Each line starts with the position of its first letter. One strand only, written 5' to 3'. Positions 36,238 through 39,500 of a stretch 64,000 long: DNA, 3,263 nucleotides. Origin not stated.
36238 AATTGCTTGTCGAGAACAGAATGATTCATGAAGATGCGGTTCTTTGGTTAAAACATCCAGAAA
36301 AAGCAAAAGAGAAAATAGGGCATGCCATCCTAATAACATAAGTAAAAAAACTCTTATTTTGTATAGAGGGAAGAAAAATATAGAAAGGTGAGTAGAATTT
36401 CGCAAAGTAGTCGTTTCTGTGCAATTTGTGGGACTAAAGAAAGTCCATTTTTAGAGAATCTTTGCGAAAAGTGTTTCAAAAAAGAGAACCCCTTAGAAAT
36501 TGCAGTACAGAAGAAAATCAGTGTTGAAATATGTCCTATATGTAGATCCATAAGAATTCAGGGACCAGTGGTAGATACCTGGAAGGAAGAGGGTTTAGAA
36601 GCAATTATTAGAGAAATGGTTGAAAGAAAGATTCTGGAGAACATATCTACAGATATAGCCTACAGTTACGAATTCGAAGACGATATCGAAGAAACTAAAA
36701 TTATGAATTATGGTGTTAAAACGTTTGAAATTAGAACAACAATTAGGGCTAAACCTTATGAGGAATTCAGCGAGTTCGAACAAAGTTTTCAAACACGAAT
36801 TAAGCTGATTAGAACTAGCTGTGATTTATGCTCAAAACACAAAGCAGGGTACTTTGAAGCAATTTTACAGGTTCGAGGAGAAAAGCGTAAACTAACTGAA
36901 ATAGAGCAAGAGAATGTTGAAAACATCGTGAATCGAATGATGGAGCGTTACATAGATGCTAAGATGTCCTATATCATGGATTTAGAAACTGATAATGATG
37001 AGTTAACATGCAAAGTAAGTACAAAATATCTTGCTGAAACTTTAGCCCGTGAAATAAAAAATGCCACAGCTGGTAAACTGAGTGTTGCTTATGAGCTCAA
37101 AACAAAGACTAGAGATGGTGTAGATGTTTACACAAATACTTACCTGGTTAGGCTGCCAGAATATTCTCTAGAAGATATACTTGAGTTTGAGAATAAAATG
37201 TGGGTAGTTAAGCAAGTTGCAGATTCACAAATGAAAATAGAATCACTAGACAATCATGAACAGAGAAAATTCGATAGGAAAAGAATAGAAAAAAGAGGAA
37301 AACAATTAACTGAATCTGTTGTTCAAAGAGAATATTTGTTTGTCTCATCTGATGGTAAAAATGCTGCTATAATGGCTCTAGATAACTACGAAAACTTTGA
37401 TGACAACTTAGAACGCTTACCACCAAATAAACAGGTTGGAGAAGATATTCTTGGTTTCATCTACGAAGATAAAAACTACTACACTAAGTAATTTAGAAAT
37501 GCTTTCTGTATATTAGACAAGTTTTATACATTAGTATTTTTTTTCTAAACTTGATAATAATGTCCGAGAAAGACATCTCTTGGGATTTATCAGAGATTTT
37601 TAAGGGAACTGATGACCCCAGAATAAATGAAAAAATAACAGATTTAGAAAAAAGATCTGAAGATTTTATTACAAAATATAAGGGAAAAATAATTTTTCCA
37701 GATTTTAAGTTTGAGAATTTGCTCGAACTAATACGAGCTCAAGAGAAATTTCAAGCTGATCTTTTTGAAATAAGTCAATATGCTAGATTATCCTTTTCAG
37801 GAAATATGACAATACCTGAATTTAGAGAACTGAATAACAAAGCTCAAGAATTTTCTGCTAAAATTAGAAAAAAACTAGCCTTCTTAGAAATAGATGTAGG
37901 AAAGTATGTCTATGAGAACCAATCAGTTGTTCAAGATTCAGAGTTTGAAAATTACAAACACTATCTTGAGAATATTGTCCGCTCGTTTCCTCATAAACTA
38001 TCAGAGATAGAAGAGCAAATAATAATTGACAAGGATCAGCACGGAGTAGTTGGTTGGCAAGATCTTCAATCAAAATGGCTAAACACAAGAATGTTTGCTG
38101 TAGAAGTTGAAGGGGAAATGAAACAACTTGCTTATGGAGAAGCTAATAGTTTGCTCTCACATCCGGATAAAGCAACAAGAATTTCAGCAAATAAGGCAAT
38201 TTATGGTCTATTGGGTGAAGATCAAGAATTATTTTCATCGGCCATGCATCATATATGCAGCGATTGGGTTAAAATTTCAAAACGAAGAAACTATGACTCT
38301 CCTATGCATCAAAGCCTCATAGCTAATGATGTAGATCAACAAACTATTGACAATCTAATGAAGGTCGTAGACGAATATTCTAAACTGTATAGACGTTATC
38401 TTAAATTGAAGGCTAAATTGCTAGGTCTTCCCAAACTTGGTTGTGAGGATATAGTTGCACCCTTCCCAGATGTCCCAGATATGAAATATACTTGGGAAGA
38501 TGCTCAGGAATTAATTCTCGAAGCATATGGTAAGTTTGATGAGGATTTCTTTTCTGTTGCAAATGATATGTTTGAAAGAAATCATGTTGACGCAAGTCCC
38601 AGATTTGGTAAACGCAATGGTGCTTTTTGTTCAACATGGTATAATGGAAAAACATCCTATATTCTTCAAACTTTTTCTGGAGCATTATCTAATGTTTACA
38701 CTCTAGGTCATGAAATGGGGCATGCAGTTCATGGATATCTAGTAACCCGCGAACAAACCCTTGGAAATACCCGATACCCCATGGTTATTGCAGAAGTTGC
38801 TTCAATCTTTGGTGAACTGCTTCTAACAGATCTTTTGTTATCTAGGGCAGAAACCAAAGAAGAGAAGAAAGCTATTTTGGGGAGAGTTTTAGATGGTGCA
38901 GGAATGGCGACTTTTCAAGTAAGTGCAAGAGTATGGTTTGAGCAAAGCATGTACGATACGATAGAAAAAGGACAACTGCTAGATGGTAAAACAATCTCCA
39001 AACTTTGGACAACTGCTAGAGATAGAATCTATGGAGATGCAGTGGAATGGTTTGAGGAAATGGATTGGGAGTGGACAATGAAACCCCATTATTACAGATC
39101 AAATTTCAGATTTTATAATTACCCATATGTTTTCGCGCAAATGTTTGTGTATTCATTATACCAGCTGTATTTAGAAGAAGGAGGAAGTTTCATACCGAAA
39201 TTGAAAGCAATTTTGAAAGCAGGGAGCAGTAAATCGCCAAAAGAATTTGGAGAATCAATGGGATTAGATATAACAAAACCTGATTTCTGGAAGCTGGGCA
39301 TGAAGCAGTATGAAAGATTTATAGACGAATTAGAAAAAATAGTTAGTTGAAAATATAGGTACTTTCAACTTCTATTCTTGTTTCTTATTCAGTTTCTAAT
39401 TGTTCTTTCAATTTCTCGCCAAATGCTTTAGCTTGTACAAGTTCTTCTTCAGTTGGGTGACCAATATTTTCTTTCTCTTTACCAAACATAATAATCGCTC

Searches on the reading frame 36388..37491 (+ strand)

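Call 79: search_protein_families(library=pfam, proteins=[window:36388-37491:+], max_evalue=0.001)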
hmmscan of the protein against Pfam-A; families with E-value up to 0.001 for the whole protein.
window:36388-37491:+ (367 aa): 1 family
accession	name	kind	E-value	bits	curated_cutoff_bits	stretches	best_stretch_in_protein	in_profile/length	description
PF04981.18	NMD3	-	1.1e-33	117.2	24.9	1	11-256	1-243/243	NMD3 family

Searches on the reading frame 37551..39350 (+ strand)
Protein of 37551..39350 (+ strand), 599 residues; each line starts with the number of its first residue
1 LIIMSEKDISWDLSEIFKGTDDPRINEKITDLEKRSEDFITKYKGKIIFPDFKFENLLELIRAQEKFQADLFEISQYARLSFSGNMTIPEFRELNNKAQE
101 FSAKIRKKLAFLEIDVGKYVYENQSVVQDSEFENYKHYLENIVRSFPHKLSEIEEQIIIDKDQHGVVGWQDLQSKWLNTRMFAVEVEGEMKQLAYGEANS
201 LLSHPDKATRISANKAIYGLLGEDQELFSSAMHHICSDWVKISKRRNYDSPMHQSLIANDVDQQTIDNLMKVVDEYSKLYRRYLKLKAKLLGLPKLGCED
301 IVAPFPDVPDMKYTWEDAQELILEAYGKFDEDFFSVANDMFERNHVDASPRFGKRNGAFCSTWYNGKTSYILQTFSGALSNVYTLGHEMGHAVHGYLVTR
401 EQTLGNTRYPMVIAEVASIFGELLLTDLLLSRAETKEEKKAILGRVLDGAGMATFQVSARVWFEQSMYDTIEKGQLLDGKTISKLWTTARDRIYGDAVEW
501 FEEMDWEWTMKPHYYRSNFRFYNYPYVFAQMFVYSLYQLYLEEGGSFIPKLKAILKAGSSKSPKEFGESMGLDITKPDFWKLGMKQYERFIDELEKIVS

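Call 79: search_protein_families(library=pfam, proteins=[window:37551-39350:+], max_evalue=0.001)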
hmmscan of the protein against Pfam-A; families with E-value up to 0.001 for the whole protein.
window:37551-39350:+ (599 aa): 2 families
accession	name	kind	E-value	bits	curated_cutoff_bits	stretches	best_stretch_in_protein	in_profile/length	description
PF01432.26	Peptidase_M3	-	1.3e-38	134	27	1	201-583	2-454/457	Peptidase family M3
PF08439.15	Peptidase_M3_N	-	1.1e-08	35.5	25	1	125-173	12-61/70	Oligopeptidase F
